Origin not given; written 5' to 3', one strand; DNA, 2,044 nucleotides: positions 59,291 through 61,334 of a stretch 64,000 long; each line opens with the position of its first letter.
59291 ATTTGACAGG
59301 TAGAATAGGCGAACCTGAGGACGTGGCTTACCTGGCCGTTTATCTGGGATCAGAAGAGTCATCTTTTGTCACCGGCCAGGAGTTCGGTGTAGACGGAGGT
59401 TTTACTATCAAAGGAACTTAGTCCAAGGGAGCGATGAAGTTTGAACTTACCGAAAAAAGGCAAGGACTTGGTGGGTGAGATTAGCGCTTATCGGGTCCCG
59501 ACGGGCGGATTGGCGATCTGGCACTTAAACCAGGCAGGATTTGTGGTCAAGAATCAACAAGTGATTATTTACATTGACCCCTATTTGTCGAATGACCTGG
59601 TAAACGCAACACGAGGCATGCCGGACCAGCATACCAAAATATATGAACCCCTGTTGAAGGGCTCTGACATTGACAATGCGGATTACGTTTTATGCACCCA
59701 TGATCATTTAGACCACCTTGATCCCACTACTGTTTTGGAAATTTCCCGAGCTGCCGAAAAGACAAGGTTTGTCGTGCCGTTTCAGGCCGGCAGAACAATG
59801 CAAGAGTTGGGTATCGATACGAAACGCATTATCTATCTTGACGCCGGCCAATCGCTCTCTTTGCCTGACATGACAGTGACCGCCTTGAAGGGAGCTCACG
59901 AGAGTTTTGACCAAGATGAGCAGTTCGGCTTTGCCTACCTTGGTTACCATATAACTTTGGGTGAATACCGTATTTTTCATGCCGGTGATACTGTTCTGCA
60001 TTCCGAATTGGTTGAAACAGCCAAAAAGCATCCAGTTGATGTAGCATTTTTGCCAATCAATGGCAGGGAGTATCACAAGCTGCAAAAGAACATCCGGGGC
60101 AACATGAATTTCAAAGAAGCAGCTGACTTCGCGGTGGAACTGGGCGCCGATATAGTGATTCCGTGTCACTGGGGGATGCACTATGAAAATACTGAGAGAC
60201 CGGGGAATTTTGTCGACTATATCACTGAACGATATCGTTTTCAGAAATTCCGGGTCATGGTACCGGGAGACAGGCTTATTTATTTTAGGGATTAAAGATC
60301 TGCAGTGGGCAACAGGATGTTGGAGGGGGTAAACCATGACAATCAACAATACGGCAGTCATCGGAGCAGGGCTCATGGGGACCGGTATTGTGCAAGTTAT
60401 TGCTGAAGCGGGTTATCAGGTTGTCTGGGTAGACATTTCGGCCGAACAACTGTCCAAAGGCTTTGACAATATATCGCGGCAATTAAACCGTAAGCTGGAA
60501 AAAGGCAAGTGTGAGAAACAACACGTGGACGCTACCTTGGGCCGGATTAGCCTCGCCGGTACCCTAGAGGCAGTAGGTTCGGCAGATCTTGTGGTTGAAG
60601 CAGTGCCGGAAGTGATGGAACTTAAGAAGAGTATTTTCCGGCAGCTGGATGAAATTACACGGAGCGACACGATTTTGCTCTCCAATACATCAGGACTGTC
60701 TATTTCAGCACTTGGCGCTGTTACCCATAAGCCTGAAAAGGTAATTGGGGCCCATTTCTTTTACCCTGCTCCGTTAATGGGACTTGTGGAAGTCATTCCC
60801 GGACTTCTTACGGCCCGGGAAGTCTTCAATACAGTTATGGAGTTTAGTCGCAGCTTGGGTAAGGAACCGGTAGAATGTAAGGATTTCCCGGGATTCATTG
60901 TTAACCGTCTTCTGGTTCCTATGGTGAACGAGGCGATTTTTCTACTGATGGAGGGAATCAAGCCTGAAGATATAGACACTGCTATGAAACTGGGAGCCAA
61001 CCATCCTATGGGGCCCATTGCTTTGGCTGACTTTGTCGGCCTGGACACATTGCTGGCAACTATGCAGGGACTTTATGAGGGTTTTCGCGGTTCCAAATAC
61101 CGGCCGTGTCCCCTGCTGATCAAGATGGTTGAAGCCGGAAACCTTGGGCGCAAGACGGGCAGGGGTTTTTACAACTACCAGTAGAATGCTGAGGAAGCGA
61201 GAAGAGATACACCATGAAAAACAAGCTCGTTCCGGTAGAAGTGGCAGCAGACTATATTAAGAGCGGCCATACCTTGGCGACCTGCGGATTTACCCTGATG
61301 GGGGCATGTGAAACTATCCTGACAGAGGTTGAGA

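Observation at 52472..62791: LacI-controlled operon joins a ribose-type sugar importer to a lactonase/CoA-transferase/beta-oxidation-like enzyme set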

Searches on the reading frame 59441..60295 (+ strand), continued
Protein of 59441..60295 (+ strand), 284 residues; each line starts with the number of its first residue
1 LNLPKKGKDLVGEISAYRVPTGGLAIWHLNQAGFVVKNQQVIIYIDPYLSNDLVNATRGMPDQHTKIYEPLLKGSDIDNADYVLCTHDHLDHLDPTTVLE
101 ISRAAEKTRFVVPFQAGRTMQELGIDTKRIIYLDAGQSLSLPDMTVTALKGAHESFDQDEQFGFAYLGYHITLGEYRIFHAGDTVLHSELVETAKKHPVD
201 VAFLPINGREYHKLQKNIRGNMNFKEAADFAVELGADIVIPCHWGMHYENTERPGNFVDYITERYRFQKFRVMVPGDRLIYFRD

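Call 68: fold_search(model_id=the predicted structure, library=pdb)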
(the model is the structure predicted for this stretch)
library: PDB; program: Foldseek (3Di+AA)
matches with E <= 10: 1149; with E <= 0.001: 313
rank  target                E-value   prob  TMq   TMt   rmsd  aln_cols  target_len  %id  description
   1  3bv6_A                8.4e-23  1.00  0.80  0.65   5.4       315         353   18  Crystal structure of uncharacterized metallo protein from Vibrio cholerae with beta-lactamase like fold (released 2008-01-29)
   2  3bv6_B                1.4e-22  1.00  0.79  0.65   5.5       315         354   18  Crystal structure of uncharacterized metallo protein from Vibrio cholerae with beta-lactamase like fold (released 2008-01-29)
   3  2wyl_B                5.3e-22  1.00  0.82  0.77   3.3       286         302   21  Apo structure of a metallo-b-lactamase (released 2010-04-14)
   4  2wym_E                5.6e-22  1.00  0.80  0.76   3.7       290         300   20  Structure of a metallo-b-lactamase (released 2010-04-14)
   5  2wym_B                5.6e-22  1.00  0.80  0.76   3.7       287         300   20  Structure of a metallo-b-lactamase (released 2010-04-14)
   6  2wyl_E                1.1e-21  1.00  0.82  0.77   3.4       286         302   20  Apo structure of a metallo-b-lactamase (released 2010-04-14)
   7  2wyl_A                1.1e-21  1.00  0.80  0.76   3.7       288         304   20  Apo structure of a metallo-b-lactamase (released 2010-04-14)
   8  2wym_F                2.0e-21  1.00  0.80  0.76   3.7       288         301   20  Structure of a metallo-b-lactamase (released 2010-04-14)
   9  2wyl_C                3.1e-21  1.00  0.82  0.79   3.1       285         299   19  Apo structure of a metallo-b-lactamase (released 2010-04-14)
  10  2wym_A                3.3e-21  1.00  0.81  0.76   3.4       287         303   20  Structure of a metallo-b-lactamase (released 2010-04-14)
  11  2wym_C                5.4e-21  1.00  0.83  0.79   2.9       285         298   20  Structure of a metallo-b-lactamase (released 2010-04-14)
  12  2wyl_D                1.4e-20  1.00  0.83  0.79   2.9       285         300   19  Apo structure of a metallo-b-lactamase (released 2010-04-14)
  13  8p90_B                3.8e-20  1.00  0.81  0.70   4.0       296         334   22  TARGET COMPLEX 2 (released 2024-06-26)
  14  4qn9_A                1.7e-19  1.00  0.80  0.71   3.6       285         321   21  Structure of human NAPE-PLD (released 2015-06-17)
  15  4qn9_B                3.2e-19  1.00  0.81  0.72   3.6       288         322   22  Structure of human NAPE-PLD (released 2015-06-17)
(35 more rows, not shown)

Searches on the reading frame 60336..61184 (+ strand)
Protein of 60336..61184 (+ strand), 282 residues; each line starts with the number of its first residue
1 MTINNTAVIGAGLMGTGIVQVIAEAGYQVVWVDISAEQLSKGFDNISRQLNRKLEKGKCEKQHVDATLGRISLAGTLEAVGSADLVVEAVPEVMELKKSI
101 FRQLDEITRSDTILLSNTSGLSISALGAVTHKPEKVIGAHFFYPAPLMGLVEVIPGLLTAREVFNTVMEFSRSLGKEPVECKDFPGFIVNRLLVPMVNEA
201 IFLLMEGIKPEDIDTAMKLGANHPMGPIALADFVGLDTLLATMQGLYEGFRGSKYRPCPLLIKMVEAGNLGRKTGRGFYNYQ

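Call 5: search_protein_families(library=pfam, proteins=[window:60336-61184:+])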
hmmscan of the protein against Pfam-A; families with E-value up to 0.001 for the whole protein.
window:60336-61184:+ (282 aa): 4 families
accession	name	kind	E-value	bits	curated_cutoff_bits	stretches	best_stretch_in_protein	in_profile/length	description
PF02737.24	3HCDH_N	-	2.2e-61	207.3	22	1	6-183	2-179/180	3-hydroxyacyl-CoA dehydrogenase, NAD binding domain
PF00725.27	3HCDH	-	1.2e-36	125.5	22.1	1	186-281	1-97/97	3-hydroxyacyl-CoA dehydrogenase, C-terminal domain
PF01210.29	NAD_Gly3P_dh_N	-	3.1e-05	24.4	23.1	1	7-127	3-112/158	NAD-dependent glycerol-3-phosphate dehydrogenase N-terminus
PF03446.21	NAD_binding_2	-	6.7e-05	23.4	21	1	7-102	3-75/161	NAD binding domain of 6-phosphogluconate dehydrogenase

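Call 6: search_protein_families(library=ncbifam, proteins=[window:60336-61184:+])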
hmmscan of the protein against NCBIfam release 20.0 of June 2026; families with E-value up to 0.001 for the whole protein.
window:60336-61184:+ (282 aa): 23 families
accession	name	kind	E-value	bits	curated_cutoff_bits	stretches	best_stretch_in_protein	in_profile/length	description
NF004474.0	PRK05808.1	subfamily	1.3e-115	385.6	408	1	1-282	1-283/283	3-hydroxybutyryl-CoA dehydrogenase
NF005715.0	PRK07530.1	equivalog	6e-105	350.8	420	1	2-282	3-284/292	3-hydroxybutyryl-CoA dehydrogenase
NF006124.0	PRK08268.1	subfamily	2.8e-94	316.9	508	1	2-282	6-288/507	3-hydroxyacyl-CoA dehydrogenase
NF006722.0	PRK09260.1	equivalog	6.4e-88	294.7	429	1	4-282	3-282/289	3-hydroxyacyl-CoA dehydrogenase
NF005875.0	PRK07819.1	subfamily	8.4e-88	294.5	319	1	3-281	5-286/287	3-hydroxybutyryl-CoA dehydrogenase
TIGR02279.1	PaaC-3OHAcCoADH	equivalog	2.6e-80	270.7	669.4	1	5-282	7-286/503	3-hydroxyacyl-CoA dehydrogenase PaaH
NF004699.0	PRK06035.1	equivalog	3.2e-69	233.3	500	1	1-274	1-278/294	3-hydroxyacyl-CoA dehydrogenase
NF008727.0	PRK11730.1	equivalog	4.5e-67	226.9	870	1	2-282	312-593/717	fatty acid oxidation complex subunit alpha FadB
NF008363.0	PRK11154.1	equivalog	5.2e-62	209.9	869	1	2-282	308-587/708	fatty acid oxidation complex subunit alpha FadJ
TIGR02437.1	FadB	equivalog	2.8e-56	191.3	933.55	1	3-282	313-593/714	fatty acid oxidation complex subunit alpha FadB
NF006143.0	PRK08293.1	equivalog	1.4e-55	188.7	312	1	1-282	2-288/291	3-hydroxyacyl-CoA dehydrogenase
TIGR02441.1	fa_ox_alpha_mit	equivalog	2.5e-55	187.9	964.65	1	3-282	335-614/737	fatty acid oxidation complex subunit alpha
NF006125.0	PRK08269.1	equivalog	1.3e-54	185.5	427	1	4-282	6-297/334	3-hydroxybutyryl-CoA dehydrogenase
TIGR02440.1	FadJ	equivalog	6e-54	183.5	968.45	1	2-281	303-581/699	fatty acid oxidation complex subunit alpha FadJ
NF042925.1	FHMPC_DH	equivalog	2.5e-50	171.5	500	1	5-281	2-280/304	5-formyl-3-hydroxy-2-methylpyridine 4-carboxylate 5-dehydrogenase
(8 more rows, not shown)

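Call 75: search_solved_structures(query=window:60336-61184:+, max_evalue=1e-60)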
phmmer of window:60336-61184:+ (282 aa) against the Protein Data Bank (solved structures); distinct sequences matched with E-value up to 1e-60: 25.
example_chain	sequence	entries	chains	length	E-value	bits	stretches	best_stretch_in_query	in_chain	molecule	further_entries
6aa8_A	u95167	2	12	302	1.1e-86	294.1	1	5-281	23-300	3-hydroxybutyryl-CoA dehydrogenase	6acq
9fbd_A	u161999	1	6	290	3.2e-86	292.6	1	2-281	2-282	3-hydroxybutyryl-CoA dehydrogenase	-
3mog_A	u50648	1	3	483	4e-86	292.3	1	3-281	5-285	Probable 3-hydroxybutyryl-CoA dehydrogenase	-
4r1n_A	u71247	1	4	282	1.1e-83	284.3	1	7-281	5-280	3-hydroxybutyryl-CoA dehydrogenase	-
4kuh_A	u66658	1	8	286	1.1e-83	284.2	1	7-281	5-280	3-hydroxybutyryl-CoA dehydrogenase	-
4kue_A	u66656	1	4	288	1.2e-83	284.1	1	7-281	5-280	3-hydroxybutyryl-CoA dehydrogenase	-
4kug_A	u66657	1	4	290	1.2e-83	284.1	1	7-281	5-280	3-hydroxybutyryl-CoA dehydrogenase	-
4pzc_A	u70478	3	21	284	2.2e-76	260.4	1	1-281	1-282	3-Hydroxyacyl-CoA dehydrogenase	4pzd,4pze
9jhe_A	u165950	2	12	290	1.3e-69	238.1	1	7-281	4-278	3-hydroxyacyl-CoA dehydrogenase, NAD binding domain protein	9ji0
9w15_B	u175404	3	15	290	2.7e-69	237.1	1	7-281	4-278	3-hydroxyacyl-CoA dehydrogenase, NAD binding domain protein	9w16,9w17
9jhy_C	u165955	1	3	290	3.3e-69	236.8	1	7-281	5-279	3-hydroxyacyl-CoA dehydrogenase, NAD binding domain protein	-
9jhz_C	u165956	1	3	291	3.3e-69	236.8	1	7-281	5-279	3-hydroxyacyl-CoA dehydrogenase, NAD binding domain protein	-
1f0y_A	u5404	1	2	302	7.1e-68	232.4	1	3-282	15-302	L-3-HYDROXYACYL-COA DEHYDROGENASE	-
3rqs_A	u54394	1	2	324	9.1e-68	232.1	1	3-282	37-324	Hydroxyacyl-coenzyme A dehydrogenase, mitochondrial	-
3hdh_A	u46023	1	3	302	9.2e-68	232.1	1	3-282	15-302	PROTEIN (L-3-HYDROXYACYL COA DEHYDROGENASE)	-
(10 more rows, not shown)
